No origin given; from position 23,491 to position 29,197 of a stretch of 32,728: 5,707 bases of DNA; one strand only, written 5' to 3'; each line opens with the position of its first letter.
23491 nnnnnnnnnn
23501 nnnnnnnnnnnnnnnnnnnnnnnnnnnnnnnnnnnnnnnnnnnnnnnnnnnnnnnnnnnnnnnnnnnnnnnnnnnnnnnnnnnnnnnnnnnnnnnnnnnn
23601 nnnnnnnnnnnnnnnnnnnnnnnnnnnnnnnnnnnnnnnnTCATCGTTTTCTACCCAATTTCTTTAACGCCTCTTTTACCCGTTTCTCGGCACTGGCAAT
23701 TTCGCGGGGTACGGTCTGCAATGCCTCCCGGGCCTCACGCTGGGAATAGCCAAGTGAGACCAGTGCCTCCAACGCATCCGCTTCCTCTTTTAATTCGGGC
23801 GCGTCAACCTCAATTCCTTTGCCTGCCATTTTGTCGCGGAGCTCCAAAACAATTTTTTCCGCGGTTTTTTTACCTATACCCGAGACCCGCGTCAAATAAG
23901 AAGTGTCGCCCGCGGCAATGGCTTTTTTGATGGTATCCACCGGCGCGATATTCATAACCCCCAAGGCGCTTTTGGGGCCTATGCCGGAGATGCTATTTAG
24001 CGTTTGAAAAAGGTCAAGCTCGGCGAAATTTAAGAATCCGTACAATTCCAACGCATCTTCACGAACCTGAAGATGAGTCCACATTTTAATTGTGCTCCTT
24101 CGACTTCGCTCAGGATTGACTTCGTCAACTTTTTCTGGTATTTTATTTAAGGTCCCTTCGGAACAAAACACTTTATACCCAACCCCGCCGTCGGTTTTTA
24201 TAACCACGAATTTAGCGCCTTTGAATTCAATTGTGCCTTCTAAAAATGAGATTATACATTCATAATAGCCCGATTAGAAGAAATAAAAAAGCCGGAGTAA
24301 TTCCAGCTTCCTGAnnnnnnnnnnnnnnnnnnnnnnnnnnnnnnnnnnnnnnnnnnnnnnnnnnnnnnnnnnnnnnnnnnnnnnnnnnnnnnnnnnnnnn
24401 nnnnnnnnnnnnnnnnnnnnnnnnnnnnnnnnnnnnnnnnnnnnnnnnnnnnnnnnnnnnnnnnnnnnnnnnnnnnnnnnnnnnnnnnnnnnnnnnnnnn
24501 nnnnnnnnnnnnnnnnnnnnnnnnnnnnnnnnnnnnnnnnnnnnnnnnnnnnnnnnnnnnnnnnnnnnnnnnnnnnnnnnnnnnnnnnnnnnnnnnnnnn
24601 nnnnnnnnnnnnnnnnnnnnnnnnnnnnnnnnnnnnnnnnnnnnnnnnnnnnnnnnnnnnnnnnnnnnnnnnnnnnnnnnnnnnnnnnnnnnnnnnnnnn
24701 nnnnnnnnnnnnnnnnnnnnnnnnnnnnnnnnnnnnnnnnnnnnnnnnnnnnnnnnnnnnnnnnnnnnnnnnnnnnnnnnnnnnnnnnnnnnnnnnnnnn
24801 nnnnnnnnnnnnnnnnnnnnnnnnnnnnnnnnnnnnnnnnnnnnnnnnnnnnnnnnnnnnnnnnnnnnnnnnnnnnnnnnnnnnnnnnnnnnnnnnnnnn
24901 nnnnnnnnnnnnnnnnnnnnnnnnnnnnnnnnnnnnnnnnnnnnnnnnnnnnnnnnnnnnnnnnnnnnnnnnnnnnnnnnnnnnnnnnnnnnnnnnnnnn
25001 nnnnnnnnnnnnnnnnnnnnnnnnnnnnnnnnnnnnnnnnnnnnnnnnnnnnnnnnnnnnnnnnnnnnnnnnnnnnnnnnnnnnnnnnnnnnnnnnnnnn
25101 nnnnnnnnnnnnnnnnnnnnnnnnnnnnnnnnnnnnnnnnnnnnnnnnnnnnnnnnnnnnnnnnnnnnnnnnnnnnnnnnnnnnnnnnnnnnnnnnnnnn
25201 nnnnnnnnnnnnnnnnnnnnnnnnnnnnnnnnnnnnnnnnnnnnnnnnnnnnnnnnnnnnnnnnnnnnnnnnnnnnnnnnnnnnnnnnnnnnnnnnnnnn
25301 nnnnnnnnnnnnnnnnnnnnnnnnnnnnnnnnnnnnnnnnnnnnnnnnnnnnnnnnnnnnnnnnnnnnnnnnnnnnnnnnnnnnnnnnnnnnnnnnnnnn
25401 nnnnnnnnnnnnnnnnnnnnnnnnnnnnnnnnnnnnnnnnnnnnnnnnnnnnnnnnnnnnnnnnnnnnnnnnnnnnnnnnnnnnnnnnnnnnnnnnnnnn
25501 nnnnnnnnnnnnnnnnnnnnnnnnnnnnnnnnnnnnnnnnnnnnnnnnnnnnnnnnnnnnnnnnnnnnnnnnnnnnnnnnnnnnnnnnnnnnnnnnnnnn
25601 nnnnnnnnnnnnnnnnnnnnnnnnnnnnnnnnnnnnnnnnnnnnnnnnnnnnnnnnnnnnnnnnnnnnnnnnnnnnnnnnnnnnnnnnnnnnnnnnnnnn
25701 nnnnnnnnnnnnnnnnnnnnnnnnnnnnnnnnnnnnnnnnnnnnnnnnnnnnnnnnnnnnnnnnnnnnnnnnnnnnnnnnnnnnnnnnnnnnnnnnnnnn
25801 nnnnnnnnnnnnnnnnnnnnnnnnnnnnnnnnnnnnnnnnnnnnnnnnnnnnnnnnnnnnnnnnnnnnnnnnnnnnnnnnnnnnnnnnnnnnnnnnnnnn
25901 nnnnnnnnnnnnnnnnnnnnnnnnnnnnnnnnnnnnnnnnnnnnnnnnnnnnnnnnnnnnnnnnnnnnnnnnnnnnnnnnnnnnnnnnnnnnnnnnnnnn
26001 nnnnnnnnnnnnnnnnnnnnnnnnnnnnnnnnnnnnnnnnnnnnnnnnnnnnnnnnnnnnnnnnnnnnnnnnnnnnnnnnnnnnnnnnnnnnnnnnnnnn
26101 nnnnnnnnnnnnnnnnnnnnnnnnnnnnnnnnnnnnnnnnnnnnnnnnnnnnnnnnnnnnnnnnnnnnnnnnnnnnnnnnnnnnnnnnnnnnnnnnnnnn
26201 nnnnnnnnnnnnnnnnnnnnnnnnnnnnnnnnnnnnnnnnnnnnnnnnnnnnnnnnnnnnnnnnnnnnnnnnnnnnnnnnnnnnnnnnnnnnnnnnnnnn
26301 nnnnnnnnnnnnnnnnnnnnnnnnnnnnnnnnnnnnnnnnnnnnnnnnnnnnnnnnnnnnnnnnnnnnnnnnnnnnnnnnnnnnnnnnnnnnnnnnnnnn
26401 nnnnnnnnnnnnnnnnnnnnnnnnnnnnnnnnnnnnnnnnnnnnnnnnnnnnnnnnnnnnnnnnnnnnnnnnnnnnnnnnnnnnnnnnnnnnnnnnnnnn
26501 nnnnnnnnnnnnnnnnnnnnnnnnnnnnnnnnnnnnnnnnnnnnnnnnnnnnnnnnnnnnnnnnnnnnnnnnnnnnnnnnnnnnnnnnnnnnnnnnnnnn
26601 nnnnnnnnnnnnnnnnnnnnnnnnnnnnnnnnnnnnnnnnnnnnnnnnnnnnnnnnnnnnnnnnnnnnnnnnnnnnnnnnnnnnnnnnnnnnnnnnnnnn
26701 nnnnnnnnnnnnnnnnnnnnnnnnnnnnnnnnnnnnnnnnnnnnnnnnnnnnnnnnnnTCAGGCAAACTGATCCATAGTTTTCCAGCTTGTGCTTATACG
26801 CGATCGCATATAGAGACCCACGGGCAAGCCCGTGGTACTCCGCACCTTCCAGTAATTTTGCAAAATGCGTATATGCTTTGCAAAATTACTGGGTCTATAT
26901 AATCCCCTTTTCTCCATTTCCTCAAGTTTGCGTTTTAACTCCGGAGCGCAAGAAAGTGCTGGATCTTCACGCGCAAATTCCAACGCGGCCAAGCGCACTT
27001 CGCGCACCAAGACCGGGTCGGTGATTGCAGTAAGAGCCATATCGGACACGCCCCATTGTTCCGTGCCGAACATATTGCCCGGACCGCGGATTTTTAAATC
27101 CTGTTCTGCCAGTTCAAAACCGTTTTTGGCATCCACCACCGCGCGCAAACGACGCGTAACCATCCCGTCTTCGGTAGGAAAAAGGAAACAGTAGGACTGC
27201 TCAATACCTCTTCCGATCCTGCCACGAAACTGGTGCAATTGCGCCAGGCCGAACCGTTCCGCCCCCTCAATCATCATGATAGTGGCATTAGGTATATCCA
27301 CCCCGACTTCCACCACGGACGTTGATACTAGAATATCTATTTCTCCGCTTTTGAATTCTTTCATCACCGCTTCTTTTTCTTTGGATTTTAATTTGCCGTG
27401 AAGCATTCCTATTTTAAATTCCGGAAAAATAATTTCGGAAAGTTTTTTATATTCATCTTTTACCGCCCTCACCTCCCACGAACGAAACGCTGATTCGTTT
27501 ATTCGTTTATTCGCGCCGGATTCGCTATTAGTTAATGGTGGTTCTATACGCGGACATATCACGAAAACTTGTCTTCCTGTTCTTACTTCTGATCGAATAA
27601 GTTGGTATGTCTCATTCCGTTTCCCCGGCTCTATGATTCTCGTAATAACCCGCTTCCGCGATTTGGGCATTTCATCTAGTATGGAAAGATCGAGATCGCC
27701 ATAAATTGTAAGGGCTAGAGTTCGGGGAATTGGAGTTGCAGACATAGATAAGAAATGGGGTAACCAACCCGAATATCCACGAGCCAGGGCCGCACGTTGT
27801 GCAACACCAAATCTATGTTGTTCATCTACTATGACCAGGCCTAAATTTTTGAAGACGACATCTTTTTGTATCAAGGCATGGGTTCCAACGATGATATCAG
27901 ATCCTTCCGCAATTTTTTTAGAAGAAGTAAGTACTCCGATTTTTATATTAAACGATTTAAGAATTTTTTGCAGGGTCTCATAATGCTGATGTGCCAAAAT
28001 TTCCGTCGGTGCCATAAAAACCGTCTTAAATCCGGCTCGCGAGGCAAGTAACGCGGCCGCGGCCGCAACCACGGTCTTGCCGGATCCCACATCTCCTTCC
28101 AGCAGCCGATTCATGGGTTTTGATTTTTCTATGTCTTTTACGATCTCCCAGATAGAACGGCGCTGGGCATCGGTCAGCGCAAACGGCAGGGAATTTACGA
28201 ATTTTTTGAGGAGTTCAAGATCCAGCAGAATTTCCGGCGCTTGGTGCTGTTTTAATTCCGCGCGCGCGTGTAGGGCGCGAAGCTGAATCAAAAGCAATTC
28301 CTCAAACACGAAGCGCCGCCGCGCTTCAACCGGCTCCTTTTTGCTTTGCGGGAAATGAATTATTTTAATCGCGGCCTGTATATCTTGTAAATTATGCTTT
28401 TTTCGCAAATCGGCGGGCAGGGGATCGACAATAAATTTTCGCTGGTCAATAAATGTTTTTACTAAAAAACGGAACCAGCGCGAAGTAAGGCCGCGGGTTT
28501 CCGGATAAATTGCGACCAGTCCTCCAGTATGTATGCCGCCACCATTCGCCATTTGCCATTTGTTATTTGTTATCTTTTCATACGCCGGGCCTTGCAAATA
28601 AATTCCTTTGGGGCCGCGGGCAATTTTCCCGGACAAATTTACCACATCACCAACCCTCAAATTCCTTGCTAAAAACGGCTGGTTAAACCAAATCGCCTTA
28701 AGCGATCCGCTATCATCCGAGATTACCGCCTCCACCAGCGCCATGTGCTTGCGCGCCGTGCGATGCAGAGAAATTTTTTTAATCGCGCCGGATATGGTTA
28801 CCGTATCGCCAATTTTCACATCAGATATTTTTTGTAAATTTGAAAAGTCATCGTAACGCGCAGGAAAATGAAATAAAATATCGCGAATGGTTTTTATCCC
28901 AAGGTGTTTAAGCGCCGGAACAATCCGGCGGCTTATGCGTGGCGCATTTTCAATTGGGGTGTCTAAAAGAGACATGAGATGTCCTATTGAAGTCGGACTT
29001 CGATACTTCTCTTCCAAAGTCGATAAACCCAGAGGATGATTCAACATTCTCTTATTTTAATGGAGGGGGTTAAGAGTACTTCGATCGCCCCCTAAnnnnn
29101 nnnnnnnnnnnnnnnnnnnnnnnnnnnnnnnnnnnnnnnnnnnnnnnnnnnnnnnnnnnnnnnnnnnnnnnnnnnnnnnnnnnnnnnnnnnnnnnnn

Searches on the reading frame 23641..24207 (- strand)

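Call 52: search_protein_families(library=pfam, proteins=[window:23641-24207:-], max_evalue=0.00001)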
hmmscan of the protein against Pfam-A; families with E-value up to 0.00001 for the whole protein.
window:23641-24207:- (188 aa): 4 families
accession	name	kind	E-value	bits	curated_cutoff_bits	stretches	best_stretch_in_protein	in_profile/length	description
PF14520.12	HHH_5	-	1.2e-15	58.1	27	1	67-125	1-57/57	Helix-hairpin-helix domain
PF01330.27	RuvA_N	-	7.3e-11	42.4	23.6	1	7-57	22-61/61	RuvA N terminal domain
PF07499.19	RuvA_C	-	4.7e-10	40.2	24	1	143-184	4-46/47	RuvA, C-terminal domain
PF00633.29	HHH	-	4e-06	26.8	24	0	105-120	13-28/30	Helix-hairpin-helix motif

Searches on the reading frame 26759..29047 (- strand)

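Call 51: search_protein_families(library=pfam, proteins=[window:26759-29047:-], max_evalue=0.00001)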
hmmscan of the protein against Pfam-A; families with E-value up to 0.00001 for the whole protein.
window:26759-29047:- (762 aa): 6 families
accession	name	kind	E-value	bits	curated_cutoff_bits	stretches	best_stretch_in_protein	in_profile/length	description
PF00270.35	DEAD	-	1e-22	81.1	26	1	297-444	6-164/167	DEAD/DEAH box helicase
PF00271.37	Helicase_C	-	2.6e-20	73.1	23.5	1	533-613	31-108/110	Helicase conserved C-terminal domain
PF17191.10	RecG_wedge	-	2.2e-18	66.8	23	1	43-200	13-159/162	RecG wedge domain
PF04851.21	ResIII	-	4.6e-14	53.1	22.5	1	290-439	3-162/164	Type III restriction enzyme, res subunit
PF01336.31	tRNA_anti-codon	-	3.8e-09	36.8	27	1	83-158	1-74/75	OB-fold nucleic acid binding domain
PF19833.4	RecG_dom3_C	-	9.2e-09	35.7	26.8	1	642-714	3-79/87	ATP-dependent DNA helicase RecG, domain 3, C-terminal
